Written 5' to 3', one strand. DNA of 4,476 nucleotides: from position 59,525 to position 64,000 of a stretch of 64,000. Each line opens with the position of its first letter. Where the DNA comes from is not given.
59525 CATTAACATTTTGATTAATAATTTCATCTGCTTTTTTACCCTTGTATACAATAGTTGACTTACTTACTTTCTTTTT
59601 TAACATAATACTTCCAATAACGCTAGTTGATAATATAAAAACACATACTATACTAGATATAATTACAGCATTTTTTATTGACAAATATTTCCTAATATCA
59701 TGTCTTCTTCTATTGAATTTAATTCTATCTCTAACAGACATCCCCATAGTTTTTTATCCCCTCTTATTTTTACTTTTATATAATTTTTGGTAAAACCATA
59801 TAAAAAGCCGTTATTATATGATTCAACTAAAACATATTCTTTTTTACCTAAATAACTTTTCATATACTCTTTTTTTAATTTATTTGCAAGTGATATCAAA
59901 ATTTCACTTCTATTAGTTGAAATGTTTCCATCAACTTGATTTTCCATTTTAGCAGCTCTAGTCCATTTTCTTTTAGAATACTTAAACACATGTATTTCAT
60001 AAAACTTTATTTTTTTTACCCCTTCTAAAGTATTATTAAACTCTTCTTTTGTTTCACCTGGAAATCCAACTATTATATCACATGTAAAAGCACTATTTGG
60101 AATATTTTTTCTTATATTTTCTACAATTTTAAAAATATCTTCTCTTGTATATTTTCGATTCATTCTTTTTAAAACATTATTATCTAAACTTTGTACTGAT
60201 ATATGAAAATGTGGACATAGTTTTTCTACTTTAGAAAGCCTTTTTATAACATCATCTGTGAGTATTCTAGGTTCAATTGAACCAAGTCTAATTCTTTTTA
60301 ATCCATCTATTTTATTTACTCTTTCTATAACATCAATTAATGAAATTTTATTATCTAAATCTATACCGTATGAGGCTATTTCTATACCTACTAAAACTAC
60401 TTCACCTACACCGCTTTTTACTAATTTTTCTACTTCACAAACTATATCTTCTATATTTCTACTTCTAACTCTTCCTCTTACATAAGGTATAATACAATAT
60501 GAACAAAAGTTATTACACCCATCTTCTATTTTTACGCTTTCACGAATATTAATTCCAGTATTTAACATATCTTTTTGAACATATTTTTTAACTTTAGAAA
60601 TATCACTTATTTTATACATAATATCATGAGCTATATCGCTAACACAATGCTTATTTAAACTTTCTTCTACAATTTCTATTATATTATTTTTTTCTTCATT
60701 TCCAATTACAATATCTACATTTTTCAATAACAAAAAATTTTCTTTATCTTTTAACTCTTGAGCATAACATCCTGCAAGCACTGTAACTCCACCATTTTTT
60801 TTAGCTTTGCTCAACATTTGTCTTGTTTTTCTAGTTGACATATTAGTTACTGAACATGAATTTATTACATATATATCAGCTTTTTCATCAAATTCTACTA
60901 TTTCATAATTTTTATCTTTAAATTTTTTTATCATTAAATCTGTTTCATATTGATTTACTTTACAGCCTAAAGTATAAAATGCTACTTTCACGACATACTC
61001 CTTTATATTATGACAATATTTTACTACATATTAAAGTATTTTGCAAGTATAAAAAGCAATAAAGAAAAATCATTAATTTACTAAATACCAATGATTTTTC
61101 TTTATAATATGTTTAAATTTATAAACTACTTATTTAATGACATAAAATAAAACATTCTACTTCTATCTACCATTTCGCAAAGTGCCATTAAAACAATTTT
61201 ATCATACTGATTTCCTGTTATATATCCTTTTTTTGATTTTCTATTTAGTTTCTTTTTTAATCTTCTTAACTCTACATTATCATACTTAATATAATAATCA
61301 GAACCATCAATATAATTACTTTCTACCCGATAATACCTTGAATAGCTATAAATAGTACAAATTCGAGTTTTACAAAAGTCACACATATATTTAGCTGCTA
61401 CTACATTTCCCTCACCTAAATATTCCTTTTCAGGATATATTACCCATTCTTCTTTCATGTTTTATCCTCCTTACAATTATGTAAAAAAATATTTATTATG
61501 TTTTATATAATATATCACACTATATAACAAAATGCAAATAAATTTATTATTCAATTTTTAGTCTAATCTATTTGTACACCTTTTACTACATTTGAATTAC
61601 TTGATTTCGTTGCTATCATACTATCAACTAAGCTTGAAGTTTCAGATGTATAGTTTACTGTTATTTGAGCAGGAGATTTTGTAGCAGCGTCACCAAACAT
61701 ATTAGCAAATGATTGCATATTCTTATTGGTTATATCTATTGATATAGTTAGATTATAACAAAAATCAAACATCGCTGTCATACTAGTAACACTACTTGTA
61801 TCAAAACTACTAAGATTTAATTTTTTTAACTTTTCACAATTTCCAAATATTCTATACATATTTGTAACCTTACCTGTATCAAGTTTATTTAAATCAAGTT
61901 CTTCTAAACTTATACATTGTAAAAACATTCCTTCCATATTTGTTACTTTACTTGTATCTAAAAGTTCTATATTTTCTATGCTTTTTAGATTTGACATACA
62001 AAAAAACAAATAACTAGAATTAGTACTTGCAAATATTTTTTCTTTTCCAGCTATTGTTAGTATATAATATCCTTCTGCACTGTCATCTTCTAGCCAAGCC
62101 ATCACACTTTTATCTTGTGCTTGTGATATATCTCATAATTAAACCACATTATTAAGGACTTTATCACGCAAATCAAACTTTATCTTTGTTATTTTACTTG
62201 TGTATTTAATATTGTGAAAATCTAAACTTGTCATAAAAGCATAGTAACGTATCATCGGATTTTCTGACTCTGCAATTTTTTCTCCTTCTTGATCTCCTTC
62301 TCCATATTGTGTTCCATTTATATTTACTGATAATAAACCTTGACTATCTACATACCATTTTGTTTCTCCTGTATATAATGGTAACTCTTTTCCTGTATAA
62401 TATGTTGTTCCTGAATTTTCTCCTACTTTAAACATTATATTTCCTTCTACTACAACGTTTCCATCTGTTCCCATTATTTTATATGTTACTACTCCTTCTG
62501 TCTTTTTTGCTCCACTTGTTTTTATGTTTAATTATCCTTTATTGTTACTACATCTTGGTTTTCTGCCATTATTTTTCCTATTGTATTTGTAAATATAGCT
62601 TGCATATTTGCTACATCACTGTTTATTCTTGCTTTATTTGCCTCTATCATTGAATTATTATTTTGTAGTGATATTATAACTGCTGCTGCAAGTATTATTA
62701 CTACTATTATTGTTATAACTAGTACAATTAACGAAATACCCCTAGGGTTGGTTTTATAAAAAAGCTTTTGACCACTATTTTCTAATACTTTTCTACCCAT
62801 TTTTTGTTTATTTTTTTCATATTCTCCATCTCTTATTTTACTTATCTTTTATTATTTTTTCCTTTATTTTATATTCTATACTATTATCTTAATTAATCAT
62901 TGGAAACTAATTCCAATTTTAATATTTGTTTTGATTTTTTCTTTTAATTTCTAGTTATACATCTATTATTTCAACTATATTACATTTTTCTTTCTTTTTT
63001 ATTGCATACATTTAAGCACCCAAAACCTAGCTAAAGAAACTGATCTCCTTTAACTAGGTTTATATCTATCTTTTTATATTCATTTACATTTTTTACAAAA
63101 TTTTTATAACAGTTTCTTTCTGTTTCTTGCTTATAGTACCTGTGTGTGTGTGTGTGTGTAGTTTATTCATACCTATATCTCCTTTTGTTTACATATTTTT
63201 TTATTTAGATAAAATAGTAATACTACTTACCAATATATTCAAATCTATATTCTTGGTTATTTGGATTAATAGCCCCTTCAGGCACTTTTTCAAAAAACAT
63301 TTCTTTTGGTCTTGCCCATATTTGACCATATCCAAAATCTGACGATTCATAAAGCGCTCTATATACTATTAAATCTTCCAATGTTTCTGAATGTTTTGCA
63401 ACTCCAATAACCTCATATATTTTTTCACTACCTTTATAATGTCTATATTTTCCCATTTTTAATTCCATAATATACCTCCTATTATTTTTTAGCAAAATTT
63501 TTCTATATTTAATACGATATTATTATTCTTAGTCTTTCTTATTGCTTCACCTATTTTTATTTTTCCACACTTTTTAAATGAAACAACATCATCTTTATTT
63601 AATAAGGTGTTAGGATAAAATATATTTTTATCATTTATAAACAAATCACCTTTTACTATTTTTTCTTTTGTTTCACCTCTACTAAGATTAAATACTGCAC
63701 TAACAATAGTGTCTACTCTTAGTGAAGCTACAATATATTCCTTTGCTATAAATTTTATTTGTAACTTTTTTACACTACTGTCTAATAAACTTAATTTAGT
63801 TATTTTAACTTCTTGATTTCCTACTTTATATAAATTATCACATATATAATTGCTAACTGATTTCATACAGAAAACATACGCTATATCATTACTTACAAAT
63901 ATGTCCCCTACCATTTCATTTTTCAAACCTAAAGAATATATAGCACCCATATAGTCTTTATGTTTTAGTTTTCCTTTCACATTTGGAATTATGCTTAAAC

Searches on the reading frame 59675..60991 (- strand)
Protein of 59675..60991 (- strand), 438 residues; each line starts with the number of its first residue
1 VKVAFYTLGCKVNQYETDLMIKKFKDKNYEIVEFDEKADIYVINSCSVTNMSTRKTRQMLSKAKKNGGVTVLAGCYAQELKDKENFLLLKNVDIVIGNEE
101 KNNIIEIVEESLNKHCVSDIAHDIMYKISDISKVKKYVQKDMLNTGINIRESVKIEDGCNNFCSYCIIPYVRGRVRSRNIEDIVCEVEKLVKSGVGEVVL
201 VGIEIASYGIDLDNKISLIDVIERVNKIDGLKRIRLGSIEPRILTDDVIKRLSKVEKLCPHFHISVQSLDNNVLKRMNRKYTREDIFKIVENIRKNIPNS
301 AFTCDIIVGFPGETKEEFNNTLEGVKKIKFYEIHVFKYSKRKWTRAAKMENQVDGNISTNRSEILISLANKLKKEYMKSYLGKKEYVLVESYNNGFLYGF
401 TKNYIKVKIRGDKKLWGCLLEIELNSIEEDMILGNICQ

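Call 79: search_protein_families(library=pfam, proteins=[window:59675-60991:-], max_evalue=0.0001)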
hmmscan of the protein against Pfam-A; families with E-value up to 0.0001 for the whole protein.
window:59675-60991:- (438 aa): 2 families
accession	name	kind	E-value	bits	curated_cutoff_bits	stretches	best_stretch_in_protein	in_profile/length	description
PF04055.27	Radical_SAM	-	5.5e-30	105.1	29.5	1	157-323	5-164/166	Radical SAM superfamily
PF00919.26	UPF0004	-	1.2e-22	80.2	27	1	2-97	1-98/98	Uncharacterized protein family UPF0004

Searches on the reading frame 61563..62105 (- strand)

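Call 79: search_protein_families(library=pfam, proteins=[window:61563-62105:-], max_evalue=0.0001)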
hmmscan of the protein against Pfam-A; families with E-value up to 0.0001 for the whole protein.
window:61563-62105:- (180 aa): 1 family
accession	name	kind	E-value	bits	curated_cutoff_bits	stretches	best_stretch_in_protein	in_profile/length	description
PF03382.20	DUF285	-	2.7e-19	69.5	25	1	31-142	4-112/120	Mycoplasma protein of unknown function, DUF285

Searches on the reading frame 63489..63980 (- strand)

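Call 79: search_protein_families(library=pfam, proteins=[window:63489-63980:-], max_evalue=0.0001)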
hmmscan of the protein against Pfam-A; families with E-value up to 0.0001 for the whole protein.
window:63489-63980:- (163 aa): 1 family
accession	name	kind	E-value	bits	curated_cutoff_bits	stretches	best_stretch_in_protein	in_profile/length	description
PF17774.7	YlmH_RBD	-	7.9e-13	49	23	1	4-65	21-82/84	Putative RNA-binding domain in YlmH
